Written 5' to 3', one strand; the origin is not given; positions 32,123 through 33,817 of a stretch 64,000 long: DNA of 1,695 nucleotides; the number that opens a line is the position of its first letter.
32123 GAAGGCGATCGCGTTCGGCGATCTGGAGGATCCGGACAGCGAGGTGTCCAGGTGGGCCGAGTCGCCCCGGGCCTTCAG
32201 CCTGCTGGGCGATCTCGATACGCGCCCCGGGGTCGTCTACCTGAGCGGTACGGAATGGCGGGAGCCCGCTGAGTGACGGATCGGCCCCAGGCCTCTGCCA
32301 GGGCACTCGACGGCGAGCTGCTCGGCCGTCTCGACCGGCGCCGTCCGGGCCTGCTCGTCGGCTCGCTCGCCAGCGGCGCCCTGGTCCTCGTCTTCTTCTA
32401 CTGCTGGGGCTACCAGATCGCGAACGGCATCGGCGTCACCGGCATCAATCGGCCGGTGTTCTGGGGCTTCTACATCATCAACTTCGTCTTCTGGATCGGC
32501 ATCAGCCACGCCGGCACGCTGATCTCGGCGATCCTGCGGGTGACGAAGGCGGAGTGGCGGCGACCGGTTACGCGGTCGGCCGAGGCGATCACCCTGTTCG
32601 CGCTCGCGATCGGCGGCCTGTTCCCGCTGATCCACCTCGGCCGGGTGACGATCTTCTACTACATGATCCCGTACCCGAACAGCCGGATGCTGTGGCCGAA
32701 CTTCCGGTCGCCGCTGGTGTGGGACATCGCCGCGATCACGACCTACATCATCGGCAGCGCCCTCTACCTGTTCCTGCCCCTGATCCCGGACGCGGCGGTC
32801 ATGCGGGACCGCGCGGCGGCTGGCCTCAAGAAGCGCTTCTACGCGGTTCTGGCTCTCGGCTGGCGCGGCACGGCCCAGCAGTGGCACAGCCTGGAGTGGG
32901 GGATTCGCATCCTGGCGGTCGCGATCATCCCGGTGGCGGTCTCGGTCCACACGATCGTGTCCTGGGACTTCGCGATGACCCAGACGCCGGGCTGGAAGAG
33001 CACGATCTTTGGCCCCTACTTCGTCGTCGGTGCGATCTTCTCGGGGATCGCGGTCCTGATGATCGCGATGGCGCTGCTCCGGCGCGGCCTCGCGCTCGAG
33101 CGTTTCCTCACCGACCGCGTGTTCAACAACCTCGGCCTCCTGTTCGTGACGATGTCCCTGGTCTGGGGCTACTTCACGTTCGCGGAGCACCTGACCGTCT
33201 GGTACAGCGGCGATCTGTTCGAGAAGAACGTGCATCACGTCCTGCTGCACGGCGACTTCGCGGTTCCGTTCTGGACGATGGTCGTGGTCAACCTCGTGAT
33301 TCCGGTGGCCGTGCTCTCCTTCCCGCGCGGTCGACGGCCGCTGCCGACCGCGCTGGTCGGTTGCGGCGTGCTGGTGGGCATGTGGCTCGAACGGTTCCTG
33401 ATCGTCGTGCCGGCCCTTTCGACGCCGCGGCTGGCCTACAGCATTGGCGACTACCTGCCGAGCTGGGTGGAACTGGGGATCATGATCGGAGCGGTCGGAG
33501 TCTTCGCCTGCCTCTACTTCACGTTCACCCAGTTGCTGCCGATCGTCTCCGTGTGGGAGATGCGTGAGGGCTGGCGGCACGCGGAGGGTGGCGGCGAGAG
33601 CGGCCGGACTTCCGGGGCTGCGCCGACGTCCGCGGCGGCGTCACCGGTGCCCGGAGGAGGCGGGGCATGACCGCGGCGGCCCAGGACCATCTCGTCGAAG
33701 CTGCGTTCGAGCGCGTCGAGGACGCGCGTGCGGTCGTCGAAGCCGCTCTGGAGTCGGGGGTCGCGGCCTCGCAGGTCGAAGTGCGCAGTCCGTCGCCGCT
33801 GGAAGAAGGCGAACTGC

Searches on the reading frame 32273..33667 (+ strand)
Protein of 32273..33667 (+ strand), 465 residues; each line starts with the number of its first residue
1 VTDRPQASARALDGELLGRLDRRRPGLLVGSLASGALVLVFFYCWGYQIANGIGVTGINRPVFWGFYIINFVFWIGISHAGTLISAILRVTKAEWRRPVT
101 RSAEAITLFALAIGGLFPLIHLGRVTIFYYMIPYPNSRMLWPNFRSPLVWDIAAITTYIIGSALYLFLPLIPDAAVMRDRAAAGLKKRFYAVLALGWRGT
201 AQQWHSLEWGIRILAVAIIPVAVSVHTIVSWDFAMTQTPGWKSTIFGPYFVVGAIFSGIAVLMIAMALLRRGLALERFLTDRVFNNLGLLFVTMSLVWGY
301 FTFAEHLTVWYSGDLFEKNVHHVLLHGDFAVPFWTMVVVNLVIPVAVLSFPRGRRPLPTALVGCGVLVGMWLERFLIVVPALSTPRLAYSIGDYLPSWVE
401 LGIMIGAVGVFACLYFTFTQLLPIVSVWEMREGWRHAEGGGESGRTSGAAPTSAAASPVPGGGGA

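Call 9: search_protein_families(library=pfam, proteins=[window:32273-33667:+], max_evalue=0.001)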
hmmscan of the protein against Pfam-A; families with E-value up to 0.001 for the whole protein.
window:32273-33667:+ (465 aa): 1 family
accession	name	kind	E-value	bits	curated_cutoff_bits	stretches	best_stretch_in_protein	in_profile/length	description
PF03916.19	NrfD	-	6.9e-27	95.3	25.8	1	55-384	2-311/313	Polysulphide reductase, NrfD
